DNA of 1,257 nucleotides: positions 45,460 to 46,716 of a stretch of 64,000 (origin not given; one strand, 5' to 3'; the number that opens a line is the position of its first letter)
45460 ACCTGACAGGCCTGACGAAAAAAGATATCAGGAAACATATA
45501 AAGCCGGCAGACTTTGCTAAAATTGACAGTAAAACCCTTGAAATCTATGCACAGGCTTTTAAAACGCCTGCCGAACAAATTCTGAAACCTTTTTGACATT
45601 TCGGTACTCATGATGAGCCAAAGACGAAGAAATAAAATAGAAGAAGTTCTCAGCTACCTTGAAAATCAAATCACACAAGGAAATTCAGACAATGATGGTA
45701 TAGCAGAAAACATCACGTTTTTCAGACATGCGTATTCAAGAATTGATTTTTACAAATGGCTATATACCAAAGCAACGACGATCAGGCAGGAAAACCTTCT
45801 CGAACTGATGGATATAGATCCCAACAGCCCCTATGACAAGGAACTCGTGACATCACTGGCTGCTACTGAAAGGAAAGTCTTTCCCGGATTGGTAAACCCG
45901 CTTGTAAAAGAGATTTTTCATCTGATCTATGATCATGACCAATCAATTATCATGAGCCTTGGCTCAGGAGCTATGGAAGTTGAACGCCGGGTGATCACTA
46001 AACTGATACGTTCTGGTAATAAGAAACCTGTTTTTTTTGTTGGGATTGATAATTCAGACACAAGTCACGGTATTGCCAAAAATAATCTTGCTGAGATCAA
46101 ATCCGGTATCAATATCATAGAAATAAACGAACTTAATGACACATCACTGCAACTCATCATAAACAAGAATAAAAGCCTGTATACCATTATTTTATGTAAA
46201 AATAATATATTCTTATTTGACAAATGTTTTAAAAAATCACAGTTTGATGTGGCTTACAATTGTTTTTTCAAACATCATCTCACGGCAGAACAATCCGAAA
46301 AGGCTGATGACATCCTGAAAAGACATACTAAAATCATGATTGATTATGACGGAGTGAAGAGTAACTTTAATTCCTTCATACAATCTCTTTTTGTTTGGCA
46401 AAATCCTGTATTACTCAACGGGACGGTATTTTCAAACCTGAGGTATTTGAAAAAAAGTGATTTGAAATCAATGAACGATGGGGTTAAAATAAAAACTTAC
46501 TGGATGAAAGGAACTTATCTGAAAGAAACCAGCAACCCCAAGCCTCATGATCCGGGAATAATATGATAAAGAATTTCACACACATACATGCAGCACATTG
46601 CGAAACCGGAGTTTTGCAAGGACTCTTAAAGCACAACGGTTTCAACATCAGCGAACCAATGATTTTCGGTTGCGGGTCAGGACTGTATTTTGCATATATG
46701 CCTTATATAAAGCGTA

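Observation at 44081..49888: Radical SAM / BtrH-like / methyltransferase-like / ABC exporter / ACP operon of unknown product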

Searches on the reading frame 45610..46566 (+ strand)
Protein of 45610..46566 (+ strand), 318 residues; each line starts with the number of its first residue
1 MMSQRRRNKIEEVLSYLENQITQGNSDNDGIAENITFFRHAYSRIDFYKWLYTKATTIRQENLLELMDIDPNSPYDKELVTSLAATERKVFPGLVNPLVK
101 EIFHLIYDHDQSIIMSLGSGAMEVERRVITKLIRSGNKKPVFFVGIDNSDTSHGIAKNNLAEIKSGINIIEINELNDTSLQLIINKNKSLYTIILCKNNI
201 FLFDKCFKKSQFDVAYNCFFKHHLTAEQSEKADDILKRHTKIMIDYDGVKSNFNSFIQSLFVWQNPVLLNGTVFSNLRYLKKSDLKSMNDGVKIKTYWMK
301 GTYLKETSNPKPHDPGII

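Call 3: search_protein_families(library=pfam, proteins=[window:45610-46566:+], max_evalue=0.01)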
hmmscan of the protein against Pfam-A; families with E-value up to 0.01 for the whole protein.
window:45610-46566:+ (318 aa): 1 family
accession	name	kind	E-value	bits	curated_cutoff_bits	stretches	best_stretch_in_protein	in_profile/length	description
PF23476.1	DUF7132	-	0.0076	16.8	27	0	177-218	7-49/106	Family of unknown function (DUF7132)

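Call 4: search_protein_families(library=ncbifam, proteins=[window:45610-46566:+], max_evalue=0.01)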
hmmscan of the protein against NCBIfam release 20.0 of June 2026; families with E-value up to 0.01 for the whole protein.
window:45610-46566:+ (318 aa): 0 families

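Call 24: find_homologous_proteins(query=window:45610-46566:+, max_evalue=0.001)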
Query window:45610-46566:+ (318 aa): 28 proteins with E <= 0.001 among 997 candidates.
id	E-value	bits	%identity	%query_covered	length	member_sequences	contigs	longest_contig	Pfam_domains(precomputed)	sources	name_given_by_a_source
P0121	3.5e-209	711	100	100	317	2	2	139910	-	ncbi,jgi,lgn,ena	-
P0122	1.8e-132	459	67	97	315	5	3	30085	-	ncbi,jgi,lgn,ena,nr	ncbi:MAG TPA: hypothetical protein PKL96_09085 [Bacteroidales bacterium]|nr:hypothetical protein [Ba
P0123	2.2e-130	452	67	97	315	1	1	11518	-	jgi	jgi:hypothetical protein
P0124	4.0e-129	448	65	97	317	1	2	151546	-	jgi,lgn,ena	-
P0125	1.0e-128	447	65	97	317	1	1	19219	-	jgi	-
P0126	1.9e-127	443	63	97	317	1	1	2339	-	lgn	-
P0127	9.4e-127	441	65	97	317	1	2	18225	-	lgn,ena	-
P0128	6.9e-126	438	63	97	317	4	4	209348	-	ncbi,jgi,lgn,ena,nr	ncbi:MAG TPA: hypothetical protein PKI01_02605 [Bacteroidales bacterium]|nr:hypothetical protein [Ba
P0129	6.5e-122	425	66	92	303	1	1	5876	-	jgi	-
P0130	2.3e-111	390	58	97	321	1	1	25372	-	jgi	jgi:hypothetical protein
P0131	1.9e-107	377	57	97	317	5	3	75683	-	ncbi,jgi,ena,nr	ncbi:MAG TPA: hypothetical protein PLT47_10785 [Bacteroidales bacterium]|nr:hypothetical protein [Ba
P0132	5.1e-105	369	55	96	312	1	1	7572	-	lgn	-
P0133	1.2e-101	358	56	96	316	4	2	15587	-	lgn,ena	-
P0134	1.9e-101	357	55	97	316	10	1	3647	-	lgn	-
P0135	1.6e-100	354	53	96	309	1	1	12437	-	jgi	jgi:hypothetical protein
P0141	4.8e-53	198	39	95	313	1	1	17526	-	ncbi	-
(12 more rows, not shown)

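Call 32: predict_structure(alignment_id=A1)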
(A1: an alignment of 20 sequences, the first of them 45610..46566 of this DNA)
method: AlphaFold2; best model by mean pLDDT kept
length: 318 residues; sequences in the alignment: 20
mean_pLDDT: 90.8   pTM: 0.88
mean pLDDT of the five models: 90.8, 90.3, 90.3, 89.8, 89.0
residues with pLDDT >= 90: 249; 70-90: 53; 50-70: 9; < 50: 7
segments of 3 or more residues with pLDDT < 50: 313-318
pLDDT, mean of each block of 10 residues (from residue 1): 92 96 87 97 97 94 92 89 82 86 97 95 95 95 95 93 88 95 93 96 87 95 92 93 95 91 95 94 76 89 90 45
secondary structure, 60 per line:
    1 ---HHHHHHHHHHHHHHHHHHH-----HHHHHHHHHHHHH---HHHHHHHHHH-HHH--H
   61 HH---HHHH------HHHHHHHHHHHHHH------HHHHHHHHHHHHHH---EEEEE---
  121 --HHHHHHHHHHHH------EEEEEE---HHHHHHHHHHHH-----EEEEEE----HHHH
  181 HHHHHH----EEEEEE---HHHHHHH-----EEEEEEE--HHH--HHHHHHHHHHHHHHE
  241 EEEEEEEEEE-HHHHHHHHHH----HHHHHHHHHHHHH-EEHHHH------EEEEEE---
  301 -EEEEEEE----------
elements in order: H4-22 H28-40 H44-53 H66-69 H76-89 H96-109 E113-117 H123-134 E141-146 H150-161 E167-172 H177-186 E191-196 H200-206 E212-218 H226-239 E240-250 H252-261 H266-278 H282-285 E292-297 E302-308

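Call 35: fold_search(model_id=the predicted structure, library=pdb)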
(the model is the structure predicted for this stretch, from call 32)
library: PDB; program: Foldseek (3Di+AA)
matches with E <= 10: 1354; with E <= 0.001: 228
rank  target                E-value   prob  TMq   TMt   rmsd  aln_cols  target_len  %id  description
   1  8ftv                  2.2e-07  1.00  0.47  0.45   9.9       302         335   12  SgvM methyltransferase triple variant (M144V/F329V/T331A) with SAH and 2-oxo-4-phenylbutanoic acid (released 2023-11-01)
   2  8fts                  5.0e-07  1.00  0.48  0.46   9.9       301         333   12  SgvM methyltransferase with SAH and alpha-ketoleucine (released 2023-11-01)
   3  8ftr                  5.3e-07  1.00  0.47  0.45   9.7       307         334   12  SgvM methyltransferase with MTA and alpha-ketoleucine (released 2023-11-01)
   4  8rxf                  7.9e-07  1.00  0.47  0.45   9.9       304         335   12  Crystal structure of S-SAD phased alpha-keto C-methyl transferase SgvM bound to ketoleucine (released 2024-07-03)
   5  3jwh_A                1.0e-06  1.00  0.38  0.60   8.9       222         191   14  Crystal structure analysis of the methyltransferase domain of bacterial-AvHen1-C (released 2009-10-20)
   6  4kwc                  1.8e-06  1.00  0.48  0.58   4.9       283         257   13  Structure of the plantazolicin methyltransferase BpumL in complex with SAH (released 2013-07-24)
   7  8ys9_B                1.8e-06  1.00  0.42  0.60   5.9       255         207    9  Crystal structure of Phosphatidylethanolamine N-methyltransferase from R. thermophilum complexed with DMPE and SAH (released 2024-10-16)
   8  8rxg                  1.8e-06  1.00  0.46  0.44   9.9       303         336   12  Crystal structure of alpha-keto C-methyl transferase SgvM bound to SAM (released 2024-07-24)
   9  3jwh_B                2.3e-06  1.00  0.37  0.58   9.1       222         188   13  Crystal structure analysis of the methyltransferase domain of bacterial-AvHen1-C (released 2009-10-20)
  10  4obw_C                2.4e-06  1.00  0.48  0.63   5.1       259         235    9  crystal structure of yeast Coq5 in the SAM bound form (released 2014-08-06)
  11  9fcy_B                3.3e-06  1.00  0.41  0.58   6.7       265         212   11  CysG(N-16)-R21K mutant in complex with SAH from Kitasatospora cystarginea (released 2024-08-21)
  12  8rpr                  3.3e-06  1.00  0.48  0.45   9.8       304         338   13  Crystal Structure of SgvM methyltransferase in complex with alpha-ketoleucine and Zn2+ ion (released 2024-07-24)
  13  3htx_D                3.7e-06  1.00  0.44  0.19   5.1       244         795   13  Crystal structure of small RNA methyltransferase HEN1 (released 2009-09-29)
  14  3jwj_A                3.7e-06  1.00  0.38  0.60   9.0       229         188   12  Crystal structure analysis of the methyltransferase domain of bacterial-AvHen1-CN (released 2009-10-20)
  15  3jwi_B                4.1e-06  1.00  0.43  0.67   5.1       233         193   13  Crystal structure analysis of the methyltransferase domain of bacterial-CtHen1-CN (released 2009-10-20)
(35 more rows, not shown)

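Call 39: find_related_loci(query=A1, collection=metagenome_contigs, flank=8000)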
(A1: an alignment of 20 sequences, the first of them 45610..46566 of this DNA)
Query A1 (318 aa) in metagenome_contigs; peptide patterns used: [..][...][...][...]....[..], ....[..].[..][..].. (x = any residue, [..] = any of these).
212 stretches matched a pattern; 59 encode a relative of the query (tblastn E <= 1e-3); 59 distinct loci.
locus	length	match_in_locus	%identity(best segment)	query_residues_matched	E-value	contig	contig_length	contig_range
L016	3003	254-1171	67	5-310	5e-145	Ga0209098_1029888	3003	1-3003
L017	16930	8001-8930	63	1-310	5e-134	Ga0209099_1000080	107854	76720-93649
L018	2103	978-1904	57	2-310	2e-123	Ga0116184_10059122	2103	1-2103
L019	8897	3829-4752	55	2-310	9e-111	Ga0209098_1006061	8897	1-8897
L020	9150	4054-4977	55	2-310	9e-111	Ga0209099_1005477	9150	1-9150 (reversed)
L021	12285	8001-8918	56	1-307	4e-106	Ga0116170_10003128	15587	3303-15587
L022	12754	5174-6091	56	1-307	3e-105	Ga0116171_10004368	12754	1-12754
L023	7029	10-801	58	47-310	4e-101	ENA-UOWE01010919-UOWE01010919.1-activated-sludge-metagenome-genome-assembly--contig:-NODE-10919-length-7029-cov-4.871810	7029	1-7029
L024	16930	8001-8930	65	1-310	1e-136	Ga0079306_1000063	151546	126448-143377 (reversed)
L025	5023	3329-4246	40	6-305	2e-63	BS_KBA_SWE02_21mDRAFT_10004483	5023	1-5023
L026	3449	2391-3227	41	6-285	5e-63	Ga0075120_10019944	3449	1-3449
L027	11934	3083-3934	41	6-288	5e-60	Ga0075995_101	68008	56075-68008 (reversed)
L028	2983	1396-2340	38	1-310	3e-60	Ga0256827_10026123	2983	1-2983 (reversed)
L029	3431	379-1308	35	2-305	2e-59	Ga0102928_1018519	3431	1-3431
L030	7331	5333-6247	38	2-304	3e-59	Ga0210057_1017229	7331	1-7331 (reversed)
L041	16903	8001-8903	38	4-306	1e-54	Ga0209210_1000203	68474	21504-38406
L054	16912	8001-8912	33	5-306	3e-48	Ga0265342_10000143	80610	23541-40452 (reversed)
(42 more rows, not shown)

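Call 43: search_protein_families(library=pfam, proteins=[L041:3284-4813:+, L041:4847-6043:+, L041:6058-6714:+, L041:6805-7932:+, L041:7998-8909:+, L041:8920-10527:+, L041:10753-12093:+, L054:6823-7989:+, L054:8928-10514:+, L054:4190-5683:+], max_evalue=0.001)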
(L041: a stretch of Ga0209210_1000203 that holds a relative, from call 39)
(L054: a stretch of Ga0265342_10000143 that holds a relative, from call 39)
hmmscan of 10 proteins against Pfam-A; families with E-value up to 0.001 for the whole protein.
L041:3284-4813:+ (509 aa): 0 families

L041:4847-6043:+ (398 aa): 1 family
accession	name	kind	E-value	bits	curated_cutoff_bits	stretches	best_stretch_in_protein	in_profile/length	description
PF00899.27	ThiF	-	1.5e-21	77.1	28.1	1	127-259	9-142/238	ThiF family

L041:6058-6714:+ (218 aa): 0 families

L041:6805-7932:+ (375 aa): 2 families
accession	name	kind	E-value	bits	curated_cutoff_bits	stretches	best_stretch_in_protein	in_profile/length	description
PF00881.29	Nitroreductase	-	5.1e-08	33.7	23.5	0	235-321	77-145/167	Nitroreductase family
PF14512.11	TM1586_NiRdase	-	2.3e-05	24.6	27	0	17-56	153-193/215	Putative TM nitroreductase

L041:7998-8909:+ (303 aa): 0 families

L041:8920-10527:+ (535 aa): 3 families
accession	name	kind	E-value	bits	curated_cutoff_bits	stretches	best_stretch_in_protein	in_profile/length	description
PF02518.31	HATPase_c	-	1.9e-25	89.9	26.4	1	424-534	1-109/111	Histidine kinase-, DNA gyrase B-, and HSP90-like ATPase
PF16927.11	HisKA_7TM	-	1.6e-12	48.2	28.6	1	27-244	4-222/224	N-terminal 7TM region of histidine kinase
PF13589.12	HATPase_c_3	-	6.8e-06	26.6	25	1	429-510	3-86/137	Histidine kinase-, DNA gyrase B-, and HSP90-like ATPase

L041:10753-12093:+ (446 aa): 3 families
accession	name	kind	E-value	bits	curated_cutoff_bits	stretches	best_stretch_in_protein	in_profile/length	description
PF13393.11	tRNA-synt_His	-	1e-29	104.2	25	1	12-336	1-308/308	Histidyl-tRNA synthetase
PF03129.25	HGTP_anticodon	-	1.1e-15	58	21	1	356-444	2-93/94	Anticodon binding domain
PF00587.30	tRNA-synt_2b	-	0.00066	20.2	29.3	0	104-173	35-107/179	tRNA synthetase class II core domain (G, H, P, S and T)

L054:6823-7989:+ (388 aa): 2 families
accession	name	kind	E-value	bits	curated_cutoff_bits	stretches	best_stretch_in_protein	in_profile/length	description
PF00881.29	Nitroreductase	-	5.4e-10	40.1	23.5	0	39-67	15-43/167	Nitroreductase family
PF14512.11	TM1586_NiRdase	-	0.00035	20.7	27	0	37-75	152-192/215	Putative TM nitroreductase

L054:8928-10514:+ (528 aa): 3 families
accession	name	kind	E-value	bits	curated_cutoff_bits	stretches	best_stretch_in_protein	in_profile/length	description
PF02518.31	HATPase_c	-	2.4e-22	79.9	26.4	1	420-527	2-109/111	Histidine kinase-, DNA gyrase B-, and HSP90-like ATPase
PF00512.31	HisKA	-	2.2e-08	34.4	26.9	1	305-371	2-65/66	His Kinase A (phospho-acceptor) domain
PF16927.11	HisKA_7TM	-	1.4e-06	28.8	28.6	1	27-245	4-222/224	N-terminal 7TM region of histidine kinase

L054:4190-5683:+ (497 aa): 0 families

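Call 56: search_protein_families(library=pfam, proteins=[L017:5149-6291:+, L017:6480-7577:+, L025:445-1659:+, L025:11-448:+], max_evalue=0.001)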
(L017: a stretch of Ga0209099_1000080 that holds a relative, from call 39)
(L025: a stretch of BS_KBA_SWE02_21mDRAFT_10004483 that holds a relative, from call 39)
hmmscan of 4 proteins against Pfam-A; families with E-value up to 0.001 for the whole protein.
L017:5149-6291:+ (380 aa): 3 families
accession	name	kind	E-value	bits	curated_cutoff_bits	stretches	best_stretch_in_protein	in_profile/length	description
PF04055.27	Radical_SAM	-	1.4e-16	61.6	29.5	1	81-212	1-141/166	Radical SAM superfamily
PF13353.11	Fer4_12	-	1.9e-05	25.4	22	1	85-148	13-78/137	4Fe-4S single cluster domain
PF13186.11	SPASM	-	0.00056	20.6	21.5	0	297-348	1-57/67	Iron-sulfur cluster-binding domain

L017:6480-7577:+ (365 aa): 3 families
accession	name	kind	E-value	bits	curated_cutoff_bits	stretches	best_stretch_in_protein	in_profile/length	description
PF04055.27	Radical_SAM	-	3.2e-14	53.9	29.5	1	68-199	2-142/166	Radical SAM superfamily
PF13353.11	Fer4_12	-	7.6e-07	29.9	22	1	70-126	12-69/137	4Fe-4S single cluster domain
PF13186.11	SPASM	-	6.4e-06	26.8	21.5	1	283-332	1-54/67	Iron-sulfur cluster-binding domain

L025:445-1659:+ (404 aa): 5 families
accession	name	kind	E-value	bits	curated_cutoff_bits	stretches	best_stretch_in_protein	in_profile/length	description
PF00109.32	ketoacyl-synt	-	1.6e-49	169.2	20.8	1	3-238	2-251/252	Beta-ketoacyl synthase, N-terminal domain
PF02801.28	Ketoacyl-synt_C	-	1.3e-33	116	20.8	1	247-361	1-118/119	Beta-ketoacyl synthase, C-terminal domain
PF00108.29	Thiolase_N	-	2.6e-05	24.1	26.4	1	127-185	56-114/260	Thiolase, N-terminal domain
PF02803.24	Thiolase_C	-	0.00067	19.7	27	0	265-341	17-88/123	Thiolase, C-terminal domain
PF08545.16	ACP_syn_III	-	0.00087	19.6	24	0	152-185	3-36/80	3-Oxoacyl-[acyl-carrier-protein (ACP)] synthase III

L025:11-448:+ (145 aa): 1 family
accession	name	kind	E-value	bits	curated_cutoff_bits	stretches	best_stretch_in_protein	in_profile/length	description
PF00725.27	3HCDH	-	3.9e-08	34.1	22.1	1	5-81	21-97/97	3-hydroxyacyl-CoA dehydrogenase, C-terminal domain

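Call 73: search_protein_families(library=ncbifam, proteins=[L025:445-1659:+], max_evalue=1e-10)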
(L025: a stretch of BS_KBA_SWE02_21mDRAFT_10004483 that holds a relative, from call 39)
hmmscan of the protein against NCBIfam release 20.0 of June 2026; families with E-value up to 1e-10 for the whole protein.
L025:445-1659:+ (404 aa): 23 families
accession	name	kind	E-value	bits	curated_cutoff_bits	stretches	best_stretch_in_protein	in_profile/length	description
TIGR03150.1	fabF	equivalog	7.5e-134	446.4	493.75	1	4-402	2-407/407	beta-ketoacyl-ACP synthase II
NF005589.0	PRK07314.1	subfamily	1.9e-128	428.8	387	1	2-404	3-412/413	beta-ketoacyl-ACP synthase II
NF004970.0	PRK06333.1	subfamily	3.6e-114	381.9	525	1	2-404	3-422/424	beta-ketoacyl-ACP synthase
NF006274.0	PRK08439.1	equivalog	3.2e-103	345.7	621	1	4-403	3-405/406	beta-ketoacyl-ACP synthase II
NF005076.0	PRK06501.1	equivalog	6.4e-96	321.8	629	1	5-402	13-421/425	beta-ketoacyl-ACP synthase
NF006434.0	PRK08722.1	equivalog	1.4e-90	304.2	759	1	3-403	4-413/414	beta-ketoacyl-ACP synthase II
NF006587.0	PRK09116.1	equivalog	6.3e-82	275.5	470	1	3-403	2-406/408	beta-ketoacyl-ACP synthase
NF005916.1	PRK07910.1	equivalog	2.2e-81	273.9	560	1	4-404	13-418/418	KasA/KasB family beta-ketoacyl-ACP synthase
NF006618.0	PRK09185.1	subfamily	3.7e-77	260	407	1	3-402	3-391/394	beta-ketoacyl-ACP synthase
NF005935.0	PRK07967.1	equivalog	2e-74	250.9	630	1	4-404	3-404/406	beta-ketoacyl-ACP synthase I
NF004618.0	PRK05952.1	equivalog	1.2e-68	231.7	455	1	4-403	3-382/384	beta-ketoacyl-ACP synthase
NF058662.1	cispenta_AmcF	equivalog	1.4e-63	215.1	325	1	4-402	1-368/369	cispentacin biosynthesis acyltransferase subunit AmcF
NF005490.0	PRK07103.1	equivalog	1.8e-63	215.1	445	1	2-403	3-412/414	polyketide beta-ketoacyl:acyl carrier protein synthase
NF040607.1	mycolic_Pks13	equivalog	6.5e-36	123.3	2100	1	89-372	201-486/1680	polyketide synthase Pks13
NF045894.1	PKS_plus_SDR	equivalog_domain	2.5e-34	118.2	1740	1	70-369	84-384/1515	type I polyketide synthase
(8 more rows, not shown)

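Call 74: find_encoding_contigs(protein=P0141, flank=10000, max_places=1)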
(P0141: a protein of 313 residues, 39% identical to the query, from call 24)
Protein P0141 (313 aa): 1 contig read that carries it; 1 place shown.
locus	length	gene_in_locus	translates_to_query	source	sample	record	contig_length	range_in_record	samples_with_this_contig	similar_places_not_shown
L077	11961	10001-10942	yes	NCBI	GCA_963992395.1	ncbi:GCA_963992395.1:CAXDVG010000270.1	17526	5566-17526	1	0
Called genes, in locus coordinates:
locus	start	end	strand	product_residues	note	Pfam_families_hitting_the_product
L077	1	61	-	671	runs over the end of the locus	PF03190:Thioredox_DsbH, PF13899:Thioredoxin_7, PF07470:Glyco_hydro_88 (faint)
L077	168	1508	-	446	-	PF00929:RNase_T, PF13482:RNase_H_2 (weak), PF01541:GIY-YIG, PF27096:UvrC_M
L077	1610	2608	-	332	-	PF01180:DHO_dh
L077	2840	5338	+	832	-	PF00989:PAS, PF08448:PAS_4, PF08447:PAS_3, PF13426:PAS_9, PF01590:GAF, PF13185:GAF_2, PF00989:PAS, PF08448:PAS_4, +7 more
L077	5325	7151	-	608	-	PF01663:Phosphodiest (faint), PF02995:DUF229, PF00884:Sulfatase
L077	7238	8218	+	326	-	PF01112:Asparaginase_2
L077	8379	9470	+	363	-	PF04055:Radical_SAM, PF13353:Fer4_12 (weak)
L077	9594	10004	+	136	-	-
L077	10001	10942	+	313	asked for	-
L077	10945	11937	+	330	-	PF14399:BtrH_N, PF16169:DUF4872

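Call 75: find_encoding_contigs(protein=P0131, flank=10000, max_places=1)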
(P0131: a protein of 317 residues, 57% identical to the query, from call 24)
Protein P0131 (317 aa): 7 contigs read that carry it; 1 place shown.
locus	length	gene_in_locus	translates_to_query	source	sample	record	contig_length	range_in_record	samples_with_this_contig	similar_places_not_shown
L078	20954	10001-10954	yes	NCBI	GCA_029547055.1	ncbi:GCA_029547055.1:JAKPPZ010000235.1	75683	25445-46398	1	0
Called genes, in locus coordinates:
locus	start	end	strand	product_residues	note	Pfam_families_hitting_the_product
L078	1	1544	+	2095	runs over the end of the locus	PF06832:BiPBP_C (faint), PF13573:SprB (weak), PF18962:Por_Secre_tail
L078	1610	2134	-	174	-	PF00254:FKBP_C (weak)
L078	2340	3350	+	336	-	PF18962:Por_Secre_tail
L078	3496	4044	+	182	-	PF01625:PMSR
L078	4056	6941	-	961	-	PF02347:GDC-P, PF01212:Beta_elim_lyase (weak), PF00266:Aminotran_5 (weak), PF21478:GcvP2_C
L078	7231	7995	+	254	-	-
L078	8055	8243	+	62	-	-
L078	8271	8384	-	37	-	-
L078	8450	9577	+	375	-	PF13353:Fer4_12 (faint), PF04055:Radical_SAM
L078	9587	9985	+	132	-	-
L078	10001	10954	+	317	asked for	-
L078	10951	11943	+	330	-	PF14399:BtrH_N, PF16169:DUF4872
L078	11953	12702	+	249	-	PF00005:ABC_tran, PF13304:AAA_21 (weak)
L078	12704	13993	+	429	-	PF12679:ABC2_membrane_2 (weak), PF12698:ABC2_membrane_3, PF01061:ABC2_membrane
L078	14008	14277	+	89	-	PF00550:PP-binding (weak)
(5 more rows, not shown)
